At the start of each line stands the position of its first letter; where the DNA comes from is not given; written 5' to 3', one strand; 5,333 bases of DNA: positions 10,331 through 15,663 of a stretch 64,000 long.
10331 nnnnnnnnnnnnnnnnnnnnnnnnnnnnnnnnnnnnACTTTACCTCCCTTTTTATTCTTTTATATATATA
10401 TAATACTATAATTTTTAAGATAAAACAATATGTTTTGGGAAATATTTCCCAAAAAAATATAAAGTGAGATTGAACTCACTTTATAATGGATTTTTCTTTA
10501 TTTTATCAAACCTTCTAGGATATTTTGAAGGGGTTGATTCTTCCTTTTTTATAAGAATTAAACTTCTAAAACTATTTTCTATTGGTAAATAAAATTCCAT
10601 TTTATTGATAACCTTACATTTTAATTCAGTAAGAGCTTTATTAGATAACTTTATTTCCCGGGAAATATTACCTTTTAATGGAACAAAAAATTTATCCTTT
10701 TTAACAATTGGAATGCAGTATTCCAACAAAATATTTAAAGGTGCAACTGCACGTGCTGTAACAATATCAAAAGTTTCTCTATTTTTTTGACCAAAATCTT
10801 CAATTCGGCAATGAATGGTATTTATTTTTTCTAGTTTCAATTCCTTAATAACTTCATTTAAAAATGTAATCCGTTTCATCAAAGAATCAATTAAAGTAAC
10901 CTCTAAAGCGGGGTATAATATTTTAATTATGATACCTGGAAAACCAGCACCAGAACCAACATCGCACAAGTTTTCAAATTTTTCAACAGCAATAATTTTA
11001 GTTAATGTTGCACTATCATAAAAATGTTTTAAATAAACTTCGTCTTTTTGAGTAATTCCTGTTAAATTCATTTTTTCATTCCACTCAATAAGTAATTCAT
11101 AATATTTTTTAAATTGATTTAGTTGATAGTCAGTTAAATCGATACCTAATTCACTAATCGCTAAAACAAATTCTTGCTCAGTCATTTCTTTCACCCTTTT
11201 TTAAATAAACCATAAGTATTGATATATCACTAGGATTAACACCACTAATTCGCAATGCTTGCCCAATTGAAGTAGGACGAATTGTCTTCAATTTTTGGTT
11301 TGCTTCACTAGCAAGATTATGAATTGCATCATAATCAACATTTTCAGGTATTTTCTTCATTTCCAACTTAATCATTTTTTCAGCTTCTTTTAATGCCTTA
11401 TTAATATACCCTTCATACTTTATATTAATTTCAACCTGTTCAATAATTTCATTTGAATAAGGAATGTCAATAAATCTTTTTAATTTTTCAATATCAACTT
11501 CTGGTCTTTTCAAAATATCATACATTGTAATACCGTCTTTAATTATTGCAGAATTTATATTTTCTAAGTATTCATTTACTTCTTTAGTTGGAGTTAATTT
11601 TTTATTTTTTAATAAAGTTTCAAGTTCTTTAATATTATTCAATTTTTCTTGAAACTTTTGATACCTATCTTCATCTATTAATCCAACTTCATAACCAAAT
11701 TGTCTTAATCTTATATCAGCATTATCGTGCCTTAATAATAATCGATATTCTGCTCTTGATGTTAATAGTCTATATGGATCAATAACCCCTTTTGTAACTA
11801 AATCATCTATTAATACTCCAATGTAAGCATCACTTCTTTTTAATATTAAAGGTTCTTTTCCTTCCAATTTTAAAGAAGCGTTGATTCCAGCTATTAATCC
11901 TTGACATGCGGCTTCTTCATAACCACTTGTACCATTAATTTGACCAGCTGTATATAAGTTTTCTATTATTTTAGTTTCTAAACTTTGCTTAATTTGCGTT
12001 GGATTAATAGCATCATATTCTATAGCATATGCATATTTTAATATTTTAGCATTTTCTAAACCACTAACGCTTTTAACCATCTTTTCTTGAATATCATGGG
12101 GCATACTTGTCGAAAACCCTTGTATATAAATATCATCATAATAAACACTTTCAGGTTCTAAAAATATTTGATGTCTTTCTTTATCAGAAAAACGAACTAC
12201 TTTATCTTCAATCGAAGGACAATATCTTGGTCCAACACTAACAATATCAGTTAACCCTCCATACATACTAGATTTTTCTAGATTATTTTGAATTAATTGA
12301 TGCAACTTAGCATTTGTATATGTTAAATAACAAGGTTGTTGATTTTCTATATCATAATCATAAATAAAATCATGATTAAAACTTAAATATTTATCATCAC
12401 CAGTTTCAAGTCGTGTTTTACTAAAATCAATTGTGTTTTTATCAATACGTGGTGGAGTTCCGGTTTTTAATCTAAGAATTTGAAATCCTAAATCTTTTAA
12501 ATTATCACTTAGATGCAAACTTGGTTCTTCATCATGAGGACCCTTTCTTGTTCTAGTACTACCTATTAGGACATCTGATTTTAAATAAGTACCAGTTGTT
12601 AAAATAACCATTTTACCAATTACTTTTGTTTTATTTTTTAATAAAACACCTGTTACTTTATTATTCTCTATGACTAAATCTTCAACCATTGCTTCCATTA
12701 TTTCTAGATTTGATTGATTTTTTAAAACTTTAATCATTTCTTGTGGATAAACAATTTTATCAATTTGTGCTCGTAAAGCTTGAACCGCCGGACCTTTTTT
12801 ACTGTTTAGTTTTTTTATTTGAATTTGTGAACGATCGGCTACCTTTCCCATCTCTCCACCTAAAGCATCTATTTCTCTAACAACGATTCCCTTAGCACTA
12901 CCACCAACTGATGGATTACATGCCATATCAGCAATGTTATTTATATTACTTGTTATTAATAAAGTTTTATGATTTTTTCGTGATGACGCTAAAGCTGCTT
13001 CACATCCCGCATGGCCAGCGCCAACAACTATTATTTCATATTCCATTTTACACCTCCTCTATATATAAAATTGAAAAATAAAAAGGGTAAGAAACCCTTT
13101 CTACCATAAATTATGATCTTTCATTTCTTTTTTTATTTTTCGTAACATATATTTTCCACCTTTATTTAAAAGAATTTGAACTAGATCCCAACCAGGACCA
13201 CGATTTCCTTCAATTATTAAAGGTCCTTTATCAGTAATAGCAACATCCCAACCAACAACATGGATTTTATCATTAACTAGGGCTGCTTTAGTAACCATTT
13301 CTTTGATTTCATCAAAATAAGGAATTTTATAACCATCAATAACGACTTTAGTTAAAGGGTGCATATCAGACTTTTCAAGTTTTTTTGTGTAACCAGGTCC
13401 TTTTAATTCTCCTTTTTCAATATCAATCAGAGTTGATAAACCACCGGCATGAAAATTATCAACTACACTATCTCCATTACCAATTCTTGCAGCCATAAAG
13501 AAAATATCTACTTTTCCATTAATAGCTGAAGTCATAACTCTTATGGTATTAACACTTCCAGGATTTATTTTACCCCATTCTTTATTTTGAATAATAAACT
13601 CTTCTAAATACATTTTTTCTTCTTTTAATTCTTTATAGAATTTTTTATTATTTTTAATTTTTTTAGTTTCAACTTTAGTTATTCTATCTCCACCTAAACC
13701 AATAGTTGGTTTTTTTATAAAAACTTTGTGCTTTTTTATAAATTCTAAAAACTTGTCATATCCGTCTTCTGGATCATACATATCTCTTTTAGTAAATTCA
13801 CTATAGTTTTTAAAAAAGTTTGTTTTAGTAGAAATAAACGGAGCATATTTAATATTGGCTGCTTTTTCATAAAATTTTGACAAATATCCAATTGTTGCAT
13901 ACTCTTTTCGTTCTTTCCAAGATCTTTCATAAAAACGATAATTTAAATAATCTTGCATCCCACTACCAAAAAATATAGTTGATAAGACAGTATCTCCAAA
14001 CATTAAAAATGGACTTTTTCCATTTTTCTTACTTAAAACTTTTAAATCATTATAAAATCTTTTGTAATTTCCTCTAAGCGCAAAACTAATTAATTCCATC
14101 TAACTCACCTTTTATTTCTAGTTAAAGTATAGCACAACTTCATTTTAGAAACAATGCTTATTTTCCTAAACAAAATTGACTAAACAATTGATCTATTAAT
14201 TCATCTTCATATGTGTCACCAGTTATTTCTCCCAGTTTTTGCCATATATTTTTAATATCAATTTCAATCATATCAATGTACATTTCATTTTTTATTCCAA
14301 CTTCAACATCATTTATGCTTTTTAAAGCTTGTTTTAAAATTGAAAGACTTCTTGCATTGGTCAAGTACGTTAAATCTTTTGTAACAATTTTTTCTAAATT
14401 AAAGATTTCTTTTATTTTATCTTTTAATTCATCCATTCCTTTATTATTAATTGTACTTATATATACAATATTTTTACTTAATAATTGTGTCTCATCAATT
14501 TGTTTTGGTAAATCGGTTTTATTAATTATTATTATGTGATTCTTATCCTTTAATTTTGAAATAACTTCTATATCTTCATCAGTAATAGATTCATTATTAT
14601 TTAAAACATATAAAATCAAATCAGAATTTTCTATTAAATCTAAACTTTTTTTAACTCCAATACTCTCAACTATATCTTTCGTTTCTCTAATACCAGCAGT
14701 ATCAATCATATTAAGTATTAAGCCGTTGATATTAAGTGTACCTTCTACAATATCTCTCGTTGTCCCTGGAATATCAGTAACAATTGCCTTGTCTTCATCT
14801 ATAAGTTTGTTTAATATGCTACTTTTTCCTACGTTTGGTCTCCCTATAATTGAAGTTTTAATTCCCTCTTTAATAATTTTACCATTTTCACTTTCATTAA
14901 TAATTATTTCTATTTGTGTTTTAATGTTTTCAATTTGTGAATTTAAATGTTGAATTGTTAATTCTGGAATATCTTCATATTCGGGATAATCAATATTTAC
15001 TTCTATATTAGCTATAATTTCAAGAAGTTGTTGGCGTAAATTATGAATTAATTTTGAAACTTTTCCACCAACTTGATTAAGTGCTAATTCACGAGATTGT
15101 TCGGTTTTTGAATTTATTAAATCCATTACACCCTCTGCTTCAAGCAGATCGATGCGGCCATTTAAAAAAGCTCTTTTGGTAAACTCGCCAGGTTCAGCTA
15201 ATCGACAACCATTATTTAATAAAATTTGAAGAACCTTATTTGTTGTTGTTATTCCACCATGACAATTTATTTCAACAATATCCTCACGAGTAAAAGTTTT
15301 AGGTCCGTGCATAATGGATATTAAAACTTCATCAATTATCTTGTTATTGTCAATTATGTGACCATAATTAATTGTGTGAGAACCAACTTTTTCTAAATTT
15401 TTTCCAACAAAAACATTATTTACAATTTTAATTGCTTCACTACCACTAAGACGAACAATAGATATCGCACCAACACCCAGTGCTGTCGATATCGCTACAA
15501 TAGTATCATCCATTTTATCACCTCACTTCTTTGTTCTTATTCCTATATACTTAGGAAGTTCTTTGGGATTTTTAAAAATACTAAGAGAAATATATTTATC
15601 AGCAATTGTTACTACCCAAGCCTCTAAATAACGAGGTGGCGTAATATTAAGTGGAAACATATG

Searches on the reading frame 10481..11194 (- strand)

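Call 48: search_protein_families(library=pfam, proteins=[window:10481-11194:-], max_evalue=0.00001)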
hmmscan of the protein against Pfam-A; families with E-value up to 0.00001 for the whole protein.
window:10481-11194:- (237 aa): 2 families
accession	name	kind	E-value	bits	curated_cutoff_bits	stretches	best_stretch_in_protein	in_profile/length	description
PF02527.21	GidB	-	2.6e-51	174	27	1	24-194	1-169/184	rRNA small subunit methyltransferase G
PF13847.12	Methyltransf_31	-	1.8e-07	31.4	27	1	74-159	5-85/145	Methyltransferase domain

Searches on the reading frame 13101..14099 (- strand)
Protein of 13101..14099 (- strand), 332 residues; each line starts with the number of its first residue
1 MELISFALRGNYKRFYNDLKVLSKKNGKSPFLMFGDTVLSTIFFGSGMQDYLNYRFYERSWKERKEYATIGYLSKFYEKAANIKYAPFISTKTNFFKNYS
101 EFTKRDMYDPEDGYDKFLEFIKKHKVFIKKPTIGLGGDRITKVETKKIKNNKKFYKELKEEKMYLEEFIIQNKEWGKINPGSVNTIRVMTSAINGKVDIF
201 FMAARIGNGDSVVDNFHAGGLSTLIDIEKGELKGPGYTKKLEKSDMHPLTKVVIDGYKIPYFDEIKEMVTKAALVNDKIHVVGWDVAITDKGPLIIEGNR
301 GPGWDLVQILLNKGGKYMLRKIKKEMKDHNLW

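Call 49: search_protein_families(library=pfam, proteins=[window:13101-14099:-], max_evalue=0.00001)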
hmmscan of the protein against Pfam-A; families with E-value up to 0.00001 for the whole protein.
window:13101-14099:- (332 aa): 1 family
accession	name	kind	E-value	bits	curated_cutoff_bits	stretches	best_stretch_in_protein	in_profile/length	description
PF14397.11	ATPgrasp_ST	-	4.3e-42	144.7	31.4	1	110-322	45-276/278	Sugar-transfer associated ATP-grasp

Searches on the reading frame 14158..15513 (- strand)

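Call 49: search_protein_families(library=pfam, proteins=[window:14158-15513:-], max_evalue=0.00001)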
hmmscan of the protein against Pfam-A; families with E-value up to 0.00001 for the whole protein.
window:14158-15513:- (451 aa): 5 families
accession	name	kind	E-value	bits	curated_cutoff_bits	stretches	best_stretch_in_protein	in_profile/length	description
PF12631.12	MnmE_helical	-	1.2e-62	212.2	40.1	1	123-448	1-211/211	MnmE helical domain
PF10396.14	TrmE_N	-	1.8e-43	147.9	29.8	1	4-120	1-117/117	GTP-binding protein TrmE N-terminus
PF01926.29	MMR_HSR1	-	5.6e-26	91.3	21.9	1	221-332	3-113/113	50S ribosome-binding GTPase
PF02421.24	FeoB_N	-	2.8e-09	37.1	27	1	220-367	3-156/156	Ferrous iron transport protein B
PF00350.29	Dynamin_N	-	2.8e-06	27.9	27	0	266-329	102-161/168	Dynamin family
